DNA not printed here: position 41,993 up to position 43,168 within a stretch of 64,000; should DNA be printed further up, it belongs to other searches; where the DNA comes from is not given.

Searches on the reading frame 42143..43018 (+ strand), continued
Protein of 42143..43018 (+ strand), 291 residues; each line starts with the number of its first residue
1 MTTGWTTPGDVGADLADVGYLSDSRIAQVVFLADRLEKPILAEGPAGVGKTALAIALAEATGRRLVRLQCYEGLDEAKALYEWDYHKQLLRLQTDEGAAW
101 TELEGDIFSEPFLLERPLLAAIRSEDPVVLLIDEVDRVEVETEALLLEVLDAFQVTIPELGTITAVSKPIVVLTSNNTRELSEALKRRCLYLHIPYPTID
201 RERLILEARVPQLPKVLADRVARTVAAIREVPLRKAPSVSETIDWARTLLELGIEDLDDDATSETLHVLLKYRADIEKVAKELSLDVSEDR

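Call 56: get_annotated_region(hit=H14, flank=9000)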
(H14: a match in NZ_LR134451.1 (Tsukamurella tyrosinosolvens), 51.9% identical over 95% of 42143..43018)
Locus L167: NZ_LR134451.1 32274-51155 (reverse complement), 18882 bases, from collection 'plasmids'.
description: Tsukamurella tyrosinosolvens strain NCTC13231 plasmid 9, complete sequence
organism: Tsukamurella tyrosinosolvens (NCBI taxid 57704)
taxonomy: Bacteria; Actinomycetota; Actinomycetes; Mycobacteriales; Tsukamurellaceae; Tsukamurella; Tsukamurella tyrosinosolvens
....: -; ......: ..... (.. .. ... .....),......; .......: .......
typing (MOB-suite, as given by PLSDB): non-mobilizable
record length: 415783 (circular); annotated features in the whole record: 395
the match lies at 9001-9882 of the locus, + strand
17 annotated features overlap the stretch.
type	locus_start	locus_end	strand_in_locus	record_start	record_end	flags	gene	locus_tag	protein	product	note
CDS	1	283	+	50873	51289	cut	-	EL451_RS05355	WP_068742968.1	SufE family protein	-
CDS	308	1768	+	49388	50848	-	-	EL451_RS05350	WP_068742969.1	condensation domain-containing protein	-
CDS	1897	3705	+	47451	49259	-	-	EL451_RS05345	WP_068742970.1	acetyl/propionyl/methylcrotonyl-CoA carboxylase subunit alpha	-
CDS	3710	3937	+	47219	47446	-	-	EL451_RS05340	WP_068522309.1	hypothetical protein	-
CDS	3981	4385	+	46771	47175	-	-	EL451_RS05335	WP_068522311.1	hypothetical protein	-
CDS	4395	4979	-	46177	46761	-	-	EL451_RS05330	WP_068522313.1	XRE family transcriptional regulator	-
CDS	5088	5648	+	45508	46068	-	-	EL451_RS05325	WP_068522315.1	NAD(P)H-dependent oxidoreductase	-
CDS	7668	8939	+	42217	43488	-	mdo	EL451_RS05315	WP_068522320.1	NDMA-dependent methanol dehydrogenase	GO:0046170 - methanol catabolic process [Evidence IEA]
CDS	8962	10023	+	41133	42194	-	-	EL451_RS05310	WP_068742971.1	MoxR family ATPase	-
CDS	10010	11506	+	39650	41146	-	-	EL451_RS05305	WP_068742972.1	VWA domain-containing protein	-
CDS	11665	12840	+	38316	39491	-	-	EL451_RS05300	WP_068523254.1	iron-containing alcohol dehydrogenase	-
CDS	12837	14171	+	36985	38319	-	-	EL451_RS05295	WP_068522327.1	histidine kinase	GO:0000160 - phosphorelay signal transduction system [Evidence IEA]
CDS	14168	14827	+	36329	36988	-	-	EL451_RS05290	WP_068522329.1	response regulator transcription factor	GO:0000160 - phosphorelay signal transduction system [Evidence IEA]; GO:0006355 - regulation of DNA-templated ...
CDS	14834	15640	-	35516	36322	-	mftM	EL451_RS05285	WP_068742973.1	mycofactocin oligosaccharide methyltransferase MftM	-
CDS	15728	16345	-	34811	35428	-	-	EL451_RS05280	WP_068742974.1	hypothetical protein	-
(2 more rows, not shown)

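Call 59: search_protein_families(library=pfam, proteins=[L081:10151-11557:+, L081:8168-9253:+, L081:14184-15068:+, L081:15848-16984:+, L081:16846-18717:-, L081:15803-16849:-, L081:5499-7199:+, L081:7180-8208:-, L081:9007-9702:+, L081:10355-11461:-], max_evalue=0.0001)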
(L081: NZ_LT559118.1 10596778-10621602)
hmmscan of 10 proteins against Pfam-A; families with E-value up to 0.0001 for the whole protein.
L081:10151-11557:+ (468 aa): 0 families

L081:8168-9253:+ (361 aa): 0 families

L081:14184-15068:+ (294 aa): 0 families

L081:15848-16984:+ (378 aa): 0 families

L081:16846-18717:- (623 aa): 3 families
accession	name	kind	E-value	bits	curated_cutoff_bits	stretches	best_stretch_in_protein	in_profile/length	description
PF02770.24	Acyl-CoA_dh_M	-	3.1e-19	69.4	33.3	1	343-427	1-85/97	Acyl-CoA dehydrogenase, middle domain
PF00441.29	Acyl-CoA_dh_1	-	6.5e-14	52.8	22.4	1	449-604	1-150/150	Acyl-CoA dehydrogenase, C-terminal domain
PF02771.21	Acyl-CoA_dh_N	-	5.2e-09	36.9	22.9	1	243-339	16-113/113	Acyl-CoA dehydrogenase, N-terminal domain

L081:15803-16849:- (348 aa): 3 families
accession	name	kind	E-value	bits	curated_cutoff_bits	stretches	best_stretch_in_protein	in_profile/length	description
PF00441.29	Acyl-CoA_dh_1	-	9e-26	91.3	22.4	1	209-339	11-146/150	Acyl-CoA dehydrogenase, C-terminal domain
PF02771.21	Acyl-CoA_dh_N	-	9.9e-14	52.1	22.9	1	7-91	2-84/113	Acyl-CoA dehydrogenase, N-terminal domain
PF08028.16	Acyl-CoA_dh_2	-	4.3e-07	30.7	22.7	1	217-314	4-116/134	Acyl-CoA dehydrogenase, C-terminal domain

L081:5499-7199:+ (566 aa): 3 families
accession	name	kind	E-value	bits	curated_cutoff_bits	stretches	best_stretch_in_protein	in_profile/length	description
PF02518.31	HATPase_c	-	3.3e-22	79.5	26.4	1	447-560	1-109/111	Histidine kinase-, DNA gyrase B-, and HSP90-like ATPase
PF00512.31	HisKA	-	1.3e-10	41.6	26.9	1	340-405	2-66/66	His Kinase A (phospho-acceptor) domain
PF00672.30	HAMP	-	3e-08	34.3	25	1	277-334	1-52/53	HAMP domain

L081:7180-8208:- (342 aa): 1 family
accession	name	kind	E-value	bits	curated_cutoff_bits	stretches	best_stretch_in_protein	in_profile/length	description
PF03795.20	YCII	-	4.6e-10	40.3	24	1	243-322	1-92/95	YCII-related domain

L081:9007-9702:+ (231 aa): 0 families

L081:10355-11461:- (368 aa): 0 families

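Call 75: search_protein_families(library=ncbifam, proteins=[L167:8962-10023:+, L167:10010-11506:+, L166:8974-9867:+, L166:9864-11372:+, L082:7974-8861:+, L082:8863-10062:+, L081:11998-12837:+, L081:12830-14278:+], max_evalue=1e-10)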
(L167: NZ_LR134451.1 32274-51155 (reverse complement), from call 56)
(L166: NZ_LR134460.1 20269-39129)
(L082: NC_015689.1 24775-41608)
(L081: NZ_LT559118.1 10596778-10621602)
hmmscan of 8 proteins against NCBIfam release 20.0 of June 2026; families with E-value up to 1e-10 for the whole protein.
L167:8962-10023:+ (353 aa): 1 family
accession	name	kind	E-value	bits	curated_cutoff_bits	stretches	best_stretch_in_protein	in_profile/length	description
NF047784.1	MadB_ATPase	equivalog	4.6e-152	505.3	475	1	16-310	1-296/298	MadB family AAA-type ATPase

L167:10010-11506:+ (498 aa): 1 family
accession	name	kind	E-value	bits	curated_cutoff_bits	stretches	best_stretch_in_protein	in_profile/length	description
NF047783.1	VWA_dom_MadC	equivalog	1.6e-203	677.1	600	1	9-498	1-498/498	MadC family VWA domain-containing protein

L166:8974-9867:+ (297 aa): 1 family
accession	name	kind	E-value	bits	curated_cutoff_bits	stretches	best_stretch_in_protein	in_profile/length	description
NF047784.1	MadB_ATPase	equivalog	1.5e-84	283.7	475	2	110-294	116-297/298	MadB family AAA-type ATPase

L166:9864-11372:+ (502 aa): 1 family
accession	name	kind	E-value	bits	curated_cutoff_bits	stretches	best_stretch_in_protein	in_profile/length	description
NF047783.1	VWA_dom_MadC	equivalog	1.6e-43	149.3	600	1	206-477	211-470/498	MadC family VWA domain-containing protein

L082:7974-8861:+ (295 aa): 1 family
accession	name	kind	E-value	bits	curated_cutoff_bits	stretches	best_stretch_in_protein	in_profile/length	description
NF047784.1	MadB_ATPase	equivalog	5.6e-84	281.8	475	1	7-286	4-297/298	MadB family AAA-type ATPase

L082:8863-10062:+ (399 aa): 1 family
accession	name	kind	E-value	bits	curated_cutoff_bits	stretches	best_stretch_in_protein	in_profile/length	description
NF047783.1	VWA_dom_MadC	equivalog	1.1e-22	80.6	600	1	169-356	269-454/498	MadC family VWA domain-containing protein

L081:11998-12837:+ (279 aa): 1 family
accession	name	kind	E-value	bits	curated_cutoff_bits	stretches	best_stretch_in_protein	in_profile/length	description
NF047784.1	MadB_ATPase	equivalog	1.4e-90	303.5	475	2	94-274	115-297/298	MadB family AAA-type ATPase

L081:12830-14278:+ (482 aa): 1 family
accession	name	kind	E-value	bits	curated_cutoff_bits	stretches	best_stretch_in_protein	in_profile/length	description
NF047783.1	VWA_dom_MadC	equivalog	2.3e-42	145.5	600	1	208-461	226-472/498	MadC family VWA domain-containing protein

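Call 82: find_homologous_proteins(query=L166:9864-11372:+, max_evalue=1e-20)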
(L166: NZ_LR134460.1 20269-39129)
Query L166:9864-11372:+ (502 aa): 4160 proteins with E <= 1e-20 among 8000 candidates; the best 120 are listed.
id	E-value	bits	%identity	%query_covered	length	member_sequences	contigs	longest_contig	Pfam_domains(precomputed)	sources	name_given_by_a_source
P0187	0.0e+0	1104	100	100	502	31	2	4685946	PF05762.21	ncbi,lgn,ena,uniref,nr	ncbi:VWA domain-containing protein [Tsukamurella tyrosinosolvens]|uniref:vWA domain-containing prote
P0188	0.0e+0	1081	98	100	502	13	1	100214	PF05762.21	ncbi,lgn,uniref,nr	ncbi:vWA domain-containing protein [Tsukamurella paurometabola]|uniref:VWA domain-containing protein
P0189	8.2e-288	973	89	98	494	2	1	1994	PF05762.21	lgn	-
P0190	9.0e-286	966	89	98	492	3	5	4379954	PF05762.21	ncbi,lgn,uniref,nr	ncbi:VWA containing CoxE family protein OS=Tsukamurella paurometabola (strain ATCC 8368 / DSM / CCUG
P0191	5.4e-285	964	93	94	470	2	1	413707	PF05762.21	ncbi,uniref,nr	ncbi:VWA domain-containing protein [Tsukamurella asaccharolytica]|uniref:VWA domain-containing prote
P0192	7.1e-285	963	89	98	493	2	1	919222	PF05762.21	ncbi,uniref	ncbi:vWA domain-containing protein [Tsukamurella strandjordii]|uniref:vWA domain-containing protein 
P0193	9.4e-277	937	87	98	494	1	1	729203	PF05762.21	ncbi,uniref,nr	ncbi:VWA domain-containing protein [Tsukamurella sp. 1534]|uniref:vWA domain-containing protein n=1 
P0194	1.1e-232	791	76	98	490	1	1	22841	PF05762.21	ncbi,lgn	-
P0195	4.0e-232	789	75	99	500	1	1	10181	PF05762.21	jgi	jgi:uncharacterized protein with von Willebrand factor type A (vWA) domain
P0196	3.1e-229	780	74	99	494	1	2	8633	PF05762.21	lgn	-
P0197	9.1e-151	521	82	57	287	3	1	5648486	PF05762.21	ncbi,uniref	ncbi:VWA domain-containing protein [Tsukamurella soli]|uniref:VWA domain-containing protein n=1 Tax=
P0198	1.3e-132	461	49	100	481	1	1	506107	PF05762.21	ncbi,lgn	ncbi:vWA domain-containing protein [Gordonia sp. NPDC003424]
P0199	4.2e-132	460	49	99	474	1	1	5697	PF05762.21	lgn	-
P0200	9.8e-132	458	49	100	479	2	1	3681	PF05762.21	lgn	-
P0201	1.6e-131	458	50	97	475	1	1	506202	PF05762.21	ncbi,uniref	ncbi:VWA domain-containing protein [Nocardia sp. NPDC057440]|uniref:vWA domain-containing protein n=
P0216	2.0e-128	448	47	98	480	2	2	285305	PF05762.21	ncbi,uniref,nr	ncbi:vWA domain-containing protein [Gordonia rhizosphera]|uniref:VWA domain-containing protein n=1 T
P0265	5.9e-125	436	50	97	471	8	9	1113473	PF05762.21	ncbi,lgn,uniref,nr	ncbi:VWA domain-containing protein [Nocardia farcinica]|uniref:vWA domain-containing protein n=1 Tax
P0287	1.6e-123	431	47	99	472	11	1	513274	PF05762.21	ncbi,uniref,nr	ncbi:VWA domain-containing protein [Rhodococcus sp. H36-A4]|uniref:vWA domain-containing protein n=1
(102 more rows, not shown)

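Call 83: find_encoding_contigs(protein=P0265, flank=6000, max_places=1)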
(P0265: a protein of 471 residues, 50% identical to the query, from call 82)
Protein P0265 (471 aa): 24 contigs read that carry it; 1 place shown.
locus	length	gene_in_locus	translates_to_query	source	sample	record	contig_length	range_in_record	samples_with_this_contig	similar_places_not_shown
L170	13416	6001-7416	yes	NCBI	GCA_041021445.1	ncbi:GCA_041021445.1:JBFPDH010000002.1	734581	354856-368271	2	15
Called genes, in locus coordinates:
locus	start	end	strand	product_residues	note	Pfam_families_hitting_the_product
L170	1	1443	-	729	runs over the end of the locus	PF00270:DEAD, PF04851:ResIII, PF00271:Helicase_C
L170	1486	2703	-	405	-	PF01139:RtcB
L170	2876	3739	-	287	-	PF00294:PfkB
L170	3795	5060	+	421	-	PF00171:Aldedh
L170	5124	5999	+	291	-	PF13191:AAA_16 (weak), PF00004:AAA, PF07724:AAA_2, PF07726:AAA_3 (faint), PF07728:AAA_5, PF13401:AAA_22 (weak)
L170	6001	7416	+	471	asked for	PF05762:VWA_CoxE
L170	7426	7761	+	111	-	PF04237:YjbR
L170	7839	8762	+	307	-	-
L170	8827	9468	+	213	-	PF01467:CTP_transf_like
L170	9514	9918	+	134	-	PF02410:RsfS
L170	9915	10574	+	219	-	PF00300:His_Phos_1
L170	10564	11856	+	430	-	PF13472:Lipase_GDSL_2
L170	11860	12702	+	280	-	PF02645:DegV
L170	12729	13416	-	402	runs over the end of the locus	PF00587:tRNA-synt_2b, PF03129:HGTP_anticodon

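Call 84: find_encoding_contigs(protein=P0287, flank=6000, max_places=1)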
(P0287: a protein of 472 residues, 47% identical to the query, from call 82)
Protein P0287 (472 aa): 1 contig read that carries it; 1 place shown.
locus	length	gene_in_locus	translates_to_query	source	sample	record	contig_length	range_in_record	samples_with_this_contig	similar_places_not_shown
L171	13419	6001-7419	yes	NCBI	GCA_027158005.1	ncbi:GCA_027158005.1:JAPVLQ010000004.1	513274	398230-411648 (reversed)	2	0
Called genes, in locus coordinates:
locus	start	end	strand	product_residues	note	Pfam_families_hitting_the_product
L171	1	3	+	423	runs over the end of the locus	PF00155:Aminotran_1_2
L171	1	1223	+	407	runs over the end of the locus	PF01546:Peptidase_M20, PF07687:M20_dimer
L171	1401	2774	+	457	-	PF00083:Sugar_tr, PF07690:MFS_1, PF00083:Sugar_tr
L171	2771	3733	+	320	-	PF00389:2-Hacid_dh, PF02826:2-Hacid_dh_C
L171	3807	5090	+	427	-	PF00171:Aldedh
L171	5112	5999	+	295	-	PF13191:AAA_16, PF00004:AAA, PF07724:AAA_2, PF07726:AAA_3 (faint), PF07728:AAA_5, PF13401:AAA_22 (weak)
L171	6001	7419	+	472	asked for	PF05762:VWA_CoxE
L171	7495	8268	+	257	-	PF01467:CTP_transf_like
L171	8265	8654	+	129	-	PF02410:RsfS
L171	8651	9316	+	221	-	PF00300:His_Phos_1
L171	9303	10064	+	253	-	PF13472:Lipase_GDSL_2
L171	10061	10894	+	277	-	PF02645:DegV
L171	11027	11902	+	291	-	PF10531:SLBB, PF12836:HHH_3, PF00633:HHH (weak)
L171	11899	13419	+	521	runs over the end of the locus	PF13567:DUF4131 (weak), PF03772:Competence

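Call 85: find_encoding_contigs(protein=P0216, flank=6000, max_places=1)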
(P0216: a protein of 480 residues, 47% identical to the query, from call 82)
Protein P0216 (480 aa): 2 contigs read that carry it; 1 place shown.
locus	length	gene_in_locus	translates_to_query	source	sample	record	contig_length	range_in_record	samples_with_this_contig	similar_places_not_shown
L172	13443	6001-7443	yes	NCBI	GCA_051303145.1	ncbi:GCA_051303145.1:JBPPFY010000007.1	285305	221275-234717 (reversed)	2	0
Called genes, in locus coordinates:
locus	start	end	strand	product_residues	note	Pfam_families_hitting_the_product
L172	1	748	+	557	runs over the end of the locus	PF02734:Dak2, PF21645:FakA-like_M, PF13684:FakA-like_C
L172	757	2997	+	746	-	PF17191:RecG_wedge (weak), PF01336:tRNA_anti-codon, PF00270:DEAD, PF04851:ResIII, PF00271:Helicase_C, PF19833:RecG_dom3_C (weak)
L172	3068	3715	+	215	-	PF07510:GmrSD_C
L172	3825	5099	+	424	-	PF00171:Aldedh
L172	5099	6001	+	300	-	PF13191:AAA_16 (weak), PF00004:AAA, PF07724:AAA_2, PF07726:AAA_3 (faint), PF07728:AAA_5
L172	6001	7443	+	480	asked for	PF05762:VWA_CoxE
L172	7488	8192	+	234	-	PF01467:CTP_transf_like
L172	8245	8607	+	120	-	PF02410:RsfS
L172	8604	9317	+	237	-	PF00300:His_Phos_1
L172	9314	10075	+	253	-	PF13472:Lipase_GDSL_2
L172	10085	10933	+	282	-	PF02645:DegV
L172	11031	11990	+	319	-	PF10531:SLBB, PF00633:HHH, PF12836:HHH_3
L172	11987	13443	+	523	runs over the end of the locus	PF03772:Competence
